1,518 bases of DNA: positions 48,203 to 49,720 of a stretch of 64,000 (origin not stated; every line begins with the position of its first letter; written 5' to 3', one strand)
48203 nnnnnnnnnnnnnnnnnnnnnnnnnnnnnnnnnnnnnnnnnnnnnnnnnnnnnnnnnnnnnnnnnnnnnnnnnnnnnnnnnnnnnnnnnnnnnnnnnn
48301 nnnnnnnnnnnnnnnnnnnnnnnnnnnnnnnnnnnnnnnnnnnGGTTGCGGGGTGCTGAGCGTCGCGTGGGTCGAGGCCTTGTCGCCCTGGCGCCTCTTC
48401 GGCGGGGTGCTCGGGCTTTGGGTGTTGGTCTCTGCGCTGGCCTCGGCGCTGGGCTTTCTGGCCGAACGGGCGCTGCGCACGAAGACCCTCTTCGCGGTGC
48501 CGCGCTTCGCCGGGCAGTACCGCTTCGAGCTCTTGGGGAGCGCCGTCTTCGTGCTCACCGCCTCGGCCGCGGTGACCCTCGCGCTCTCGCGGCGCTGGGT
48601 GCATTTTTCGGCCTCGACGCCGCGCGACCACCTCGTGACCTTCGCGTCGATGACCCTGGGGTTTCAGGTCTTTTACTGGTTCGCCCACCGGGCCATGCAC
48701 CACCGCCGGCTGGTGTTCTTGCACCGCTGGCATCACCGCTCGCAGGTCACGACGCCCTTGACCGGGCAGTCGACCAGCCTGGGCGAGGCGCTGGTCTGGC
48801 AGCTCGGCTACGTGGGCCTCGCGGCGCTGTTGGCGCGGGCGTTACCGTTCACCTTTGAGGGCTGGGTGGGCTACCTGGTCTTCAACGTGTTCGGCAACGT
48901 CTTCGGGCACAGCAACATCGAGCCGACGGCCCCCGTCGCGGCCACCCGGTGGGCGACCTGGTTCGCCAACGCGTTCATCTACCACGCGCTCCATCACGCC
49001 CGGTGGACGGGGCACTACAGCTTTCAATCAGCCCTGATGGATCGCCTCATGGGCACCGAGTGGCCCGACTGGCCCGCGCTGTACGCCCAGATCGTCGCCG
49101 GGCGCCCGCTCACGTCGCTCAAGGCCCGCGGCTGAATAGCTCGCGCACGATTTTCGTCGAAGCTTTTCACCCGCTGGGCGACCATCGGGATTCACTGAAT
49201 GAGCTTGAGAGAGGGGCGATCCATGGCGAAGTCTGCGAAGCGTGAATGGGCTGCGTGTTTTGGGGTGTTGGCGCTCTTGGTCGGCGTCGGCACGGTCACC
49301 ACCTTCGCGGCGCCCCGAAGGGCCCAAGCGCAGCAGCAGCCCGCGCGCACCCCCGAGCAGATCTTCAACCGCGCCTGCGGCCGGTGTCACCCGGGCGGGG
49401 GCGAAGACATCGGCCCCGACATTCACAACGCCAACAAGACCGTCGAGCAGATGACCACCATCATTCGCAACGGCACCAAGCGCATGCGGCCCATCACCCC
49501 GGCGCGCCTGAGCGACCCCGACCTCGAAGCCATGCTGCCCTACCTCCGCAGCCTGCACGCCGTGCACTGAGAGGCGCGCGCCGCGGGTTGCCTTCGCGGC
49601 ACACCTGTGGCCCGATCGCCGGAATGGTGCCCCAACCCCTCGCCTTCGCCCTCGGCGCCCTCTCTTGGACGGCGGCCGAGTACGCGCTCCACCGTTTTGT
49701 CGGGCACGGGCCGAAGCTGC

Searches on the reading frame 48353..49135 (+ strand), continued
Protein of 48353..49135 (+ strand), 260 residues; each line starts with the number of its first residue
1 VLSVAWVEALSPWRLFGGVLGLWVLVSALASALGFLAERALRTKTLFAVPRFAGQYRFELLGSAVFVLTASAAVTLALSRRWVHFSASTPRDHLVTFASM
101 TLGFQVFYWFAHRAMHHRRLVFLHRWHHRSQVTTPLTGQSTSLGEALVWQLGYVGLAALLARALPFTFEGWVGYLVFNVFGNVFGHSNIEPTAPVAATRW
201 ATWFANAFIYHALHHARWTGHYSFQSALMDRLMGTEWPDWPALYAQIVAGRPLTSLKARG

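Call 85: fold_search(model_id=the predicted structure, library=pdb)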
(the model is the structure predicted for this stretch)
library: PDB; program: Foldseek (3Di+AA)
matches with E <= 10: 110; with E <= 0.001: 0
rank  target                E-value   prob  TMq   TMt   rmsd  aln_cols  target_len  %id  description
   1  2l7b_MODEL_1_A        4.0e-01  0.11  0.17  0.16  18.0       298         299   10  NMR Structure of full length apoE3 (released 2011-08-03)
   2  5x87_C                9.2e-01  0.06  0.16  0.16  25.9       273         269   15  Crystal structure of a bacterial Bestrophin homolog from Klebsiella pneumoniae with a mutation L177T (released 2017-11-01)
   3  6ivo_B                1.3e+00  0.04  0.16  0.15  25.9       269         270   14  Crystal structure of a membrane protein P208A (released 2019-11-06)
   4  8yzk_A                1.5e+00  0.08  0.20  0.20  16.9       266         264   14  Orphan receptor GPRC5D in complex with scFv150-18 (released 2024-07-03)
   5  6ivp_D                2.0e+00  0.04  0.15  0.15  25.5       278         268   14  Crystal structure of a membrane protein P262A (released 2019-11-06)
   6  6wxr_A                2.0e+00  0.04  0.17  0.07  17.6       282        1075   15  CryoEM structure of mouse DUOX1-DUOXA1 complex in the absence of NADPH (released 2020-09-02)
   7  9uwj_A                2.5e+00  0.04  0.17  0.17  19.9       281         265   14  Cryo-EM structure of human V1aR bound with balovaptan at a resolution of 3.0 angstrom (released 2026-02-04)
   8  6ivk_C                2.5e+00  0.03  0.16  0.15  25.3       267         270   15  Crystal structure of a membrane protein G175A (released 2019-11-06)
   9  9uwi_A                2.5e+00  0.02  0.14  0.13  20.6       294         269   12  Cryo-EM structure of human V1aR bound with atosiban at a resolution of 2.8 angstrom (released 2026-01-28)
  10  9cgk_A                2.6e+00  0.04  0.18  0.18  18.0       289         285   11  CryoEM structure of delta opioid receptor bound to G proteins and a full bitopic agonist (released 2025-04-02)
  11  8iys_R                2.8e+00  0.04  0.17  0.15  17.3       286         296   16  TUG891-bound FFAR4 in complex with Gq (released 2023-06-21)
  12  8j57_a                2.8e+00  0.02  0.11  0.12  19.5       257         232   16  Cryo-EM structure of Mycobacterium tuberculosis ATP synthase Fo in complex with bedaquiline(BDQ) (released 2024-05-01)
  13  7xmt_R                3.3e+00  0.02  0.15  0.15  19.7       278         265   16  CryoEM structure of somatostatin receptor 4 (SSTR4) with Gi1 and J-2156 (released 2022-08-03)
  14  5oge_B                3.3e+00  0.02  0.12  0.11  21.8       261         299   13  Crystal structure of a nucleotide sugar transporter (released 2017-11-22)
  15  6b73_B                3.4e+00  0.03  0.18  0.17  16.9       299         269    9  Crystal Structure of a nanobody-stabilized active state of the kappa-opioid receptor (released 2018-01-17)
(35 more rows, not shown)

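Call 100: find_encoding_contigs(protein=P0146, flank=6000, max_places=1)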
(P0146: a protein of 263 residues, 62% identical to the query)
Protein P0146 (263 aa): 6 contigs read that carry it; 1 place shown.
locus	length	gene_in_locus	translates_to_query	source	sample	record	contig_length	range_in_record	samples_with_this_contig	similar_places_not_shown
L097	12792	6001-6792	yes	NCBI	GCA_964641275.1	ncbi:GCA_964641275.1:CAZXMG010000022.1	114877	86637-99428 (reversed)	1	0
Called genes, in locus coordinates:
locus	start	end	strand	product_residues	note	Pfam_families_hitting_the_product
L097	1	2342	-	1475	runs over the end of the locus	PF00270:DEAD, PF04851:ResIII (weak), PF00271:Helicase_C, PF19306:WHD_Lhr, PF08494:DEAD_assoc, PF23236:WHD_2nd_Lhr, PF23235:WHD_3rd_Lhr, PF23234:WHD_4th_Lhr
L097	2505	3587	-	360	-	PF11306:DUF3108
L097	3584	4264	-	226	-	PF00300:His_Phos_1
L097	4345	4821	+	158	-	PF00462:Glutaredoxin (weak)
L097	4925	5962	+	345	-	PF26233:NicX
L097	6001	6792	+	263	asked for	PF04116:FA_hydroxylase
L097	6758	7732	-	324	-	-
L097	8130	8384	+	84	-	-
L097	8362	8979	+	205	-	PF19502:DUF6036, PF09970:DUF2204 (weak)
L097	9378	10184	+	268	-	-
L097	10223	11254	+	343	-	PF08450:SGL, PF24684:Vgb_lyase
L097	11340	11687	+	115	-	-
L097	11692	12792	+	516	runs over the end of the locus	PF09844:DUF2071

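Call 101: find_encoding_contigs(protein=P0148, flank=6000, max_places=1)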
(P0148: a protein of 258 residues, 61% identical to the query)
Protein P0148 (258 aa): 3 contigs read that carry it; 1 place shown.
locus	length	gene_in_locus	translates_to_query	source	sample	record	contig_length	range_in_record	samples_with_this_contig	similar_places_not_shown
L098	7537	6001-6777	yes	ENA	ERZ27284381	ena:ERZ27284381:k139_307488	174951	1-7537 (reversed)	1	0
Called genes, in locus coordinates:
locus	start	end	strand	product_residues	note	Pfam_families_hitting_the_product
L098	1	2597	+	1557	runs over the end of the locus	PF07993:NAD_binding_4, PF03015:Sterile (faint), PF00501:AMP-binding, PF13193:AMP-binding_C (weak), PF00550:PP-binding, PF01553:Acyltransferase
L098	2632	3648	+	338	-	PF01073:3Beta_HSD, PF01370:Epimerase, PF04321:RmlD_sub_bind, PF05368:NmrA, PF13460:NAD_binding_10, PF16363:GDP_Man_Dehyd, PF07993:NAD_binding_4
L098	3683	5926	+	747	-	PF18079:AglB_L1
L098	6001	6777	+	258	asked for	PF04116:FA_hydroxylase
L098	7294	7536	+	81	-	?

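Call 102: find_encoding_contigs(protein=P0131, flank=6000, max_places=1)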
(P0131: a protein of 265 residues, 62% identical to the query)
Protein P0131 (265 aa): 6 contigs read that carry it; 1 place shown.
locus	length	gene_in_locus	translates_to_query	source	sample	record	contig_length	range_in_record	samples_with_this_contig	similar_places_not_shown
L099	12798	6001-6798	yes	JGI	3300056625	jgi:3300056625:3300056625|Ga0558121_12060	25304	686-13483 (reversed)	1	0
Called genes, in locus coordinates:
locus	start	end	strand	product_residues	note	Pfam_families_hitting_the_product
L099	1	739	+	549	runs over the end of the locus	PF00501:AMP-binding, PF23562:AMP-binding_C_3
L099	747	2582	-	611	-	-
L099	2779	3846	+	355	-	PF08308:PEGA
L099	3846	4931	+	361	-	PF04885:Stig1 (weak)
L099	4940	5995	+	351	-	PF04885:Stig1 (weak)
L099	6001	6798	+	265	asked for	PF04116:FA_hydroxylase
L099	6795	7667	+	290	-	-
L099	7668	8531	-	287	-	-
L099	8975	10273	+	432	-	PF01609:DDE_Tnp_1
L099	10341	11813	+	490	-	PF00384:Molybdopterin, PF01568:Molydop_binding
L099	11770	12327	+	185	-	PF03807:F420_oxidored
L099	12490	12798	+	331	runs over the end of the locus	?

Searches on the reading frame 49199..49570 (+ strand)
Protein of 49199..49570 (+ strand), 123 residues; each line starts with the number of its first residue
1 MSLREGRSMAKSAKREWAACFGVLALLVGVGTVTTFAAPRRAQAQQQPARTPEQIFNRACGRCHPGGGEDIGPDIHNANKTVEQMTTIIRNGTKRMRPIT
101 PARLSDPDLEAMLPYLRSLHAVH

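Call 4: search_protein_families(library=pfam, proteins=[window:49199-49570:+], max_evalue=0.01)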
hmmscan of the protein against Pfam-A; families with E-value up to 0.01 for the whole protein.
window:49199-49570:+ (123 aa): 2 families
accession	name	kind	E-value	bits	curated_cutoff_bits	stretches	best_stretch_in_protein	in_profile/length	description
PF13442.11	Cytochrome_CBB3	-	1.8e-12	47.8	27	1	48-116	2-68/68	Cytochrome C oxidase, cbb3-type, subunit III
PF00034.26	Cytochrom_C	-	0.00012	23.8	21.3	1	53-119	5-89/90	Cytochrome c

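Call 5: search_protein_families(library=ncbifam, proteins=[window:49199-49570:+], max_evalue=0.01)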
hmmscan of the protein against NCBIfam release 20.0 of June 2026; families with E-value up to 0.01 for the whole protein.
window:49199-49570:+ (123 aa): 9 families
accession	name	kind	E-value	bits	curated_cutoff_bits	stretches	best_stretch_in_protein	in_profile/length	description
NF045773.1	cytochro_C550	exception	1e-06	28.7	125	1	28-100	26-103/118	cytochrome c550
NF045930.1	Cytc6PetJCyano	equivalog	1.1e-05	25.4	135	1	25-114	6-100/110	cytochrome c6 PetJ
NF045774.1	cytochro_C551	exception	0.00013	21.9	118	1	22-98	11-91/110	cytochrome c551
NF050122.1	bc1_QcrC_actin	exception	0.0017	17.7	200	1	14-67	2-59/253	cytochrome bc1 complex diheme cytochrome c subunit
NF052248.1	SorU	equivalog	0.0044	17.2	100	0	59-115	12-71/72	SorU family sulfite dehydrogenase c-type cytochrome subunit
TIGR03045.1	PS_II_C550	equivalog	0.0047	16.6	177.75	1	47-83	49-85/159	photosystem II cytochrome c-550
TIGR02603.1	CxxCH_TIGR02603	domain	0.0055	16.7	68.15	0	53-89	7-47/134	putative heme-binding domain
TIGR00901.2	2A0125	subfamily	0.0081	14.9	350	1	12-76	164-204/417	AmpG family muropeptide MFS transporter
TIGR00782.1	ccoP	equivalog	0.0082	15.5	179.95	0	41-119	195-281/285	cytochrome-c oxidase, cbb3-type subunit III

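Call 59: search_solved_structures(query=window:49223-49570:+, max_evalue=0.1)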
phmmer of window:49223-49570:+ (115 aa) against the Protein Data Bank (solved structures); distinct sequences matched with E-value up to 0.1: 15.
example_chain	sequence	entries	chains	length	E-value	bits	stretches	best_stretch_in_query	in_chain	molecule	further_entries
9l08_A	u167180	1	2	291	1.2e-06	32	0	32-69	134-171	Covalently Connected Cytochrome c555 trimer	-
1gdv_A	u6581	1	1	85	0.00026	24.5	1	44-110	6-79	CYTOCHROME C6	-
1dii_C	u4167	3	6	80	0.00075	23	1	45-113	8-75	P-CRESOL METHYLHYDROXYLASE | 4-cresol dehydrogenase [hydroxylating] cytochrome c subunit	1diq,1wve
7y7a_G7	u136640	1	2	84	0.00092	22.7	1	45-108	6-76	Cytochrome c6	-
7y5e_GN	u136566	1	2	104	0.0011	22.5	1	43-108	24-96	Cytochrome c6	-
2zbo_A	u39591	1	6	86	0.0075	19.8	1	45-109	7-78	Cytochrome c6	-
3dmi_A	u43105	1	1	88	0.0085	19.6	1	44-107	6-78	cytochrome c6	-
1a2s_A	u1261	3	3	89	0.035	17.6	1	46-77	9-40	CYTOCHROME C6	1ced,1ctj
9wcx_U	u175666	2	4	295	0.042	17.4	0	6-70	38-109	Cytochrome bc1 complex cytochrome c subunit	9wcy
3ph2_B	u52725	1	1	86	0.047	17.2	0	43-108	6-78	Cytochrome c6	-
9g83_v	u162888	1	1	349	0.049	17.1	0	46-111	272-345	Cbb3-type cytochrome c oxidase subunit CcoP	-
9se7_T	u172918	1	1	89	0.049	17.1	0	45-107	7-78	Cytochrome c6, chloroplastic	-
1cyi_A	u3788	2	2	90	0.051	17.1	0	45-107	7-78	CYTOCHROME C6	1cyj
4eid_A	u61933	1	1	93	0.084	16.4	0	44-67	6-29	Cytochrome c6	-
8wql_VD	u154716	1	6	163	0.096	16.2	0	38-72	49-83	Photosystem II extrinsic protein V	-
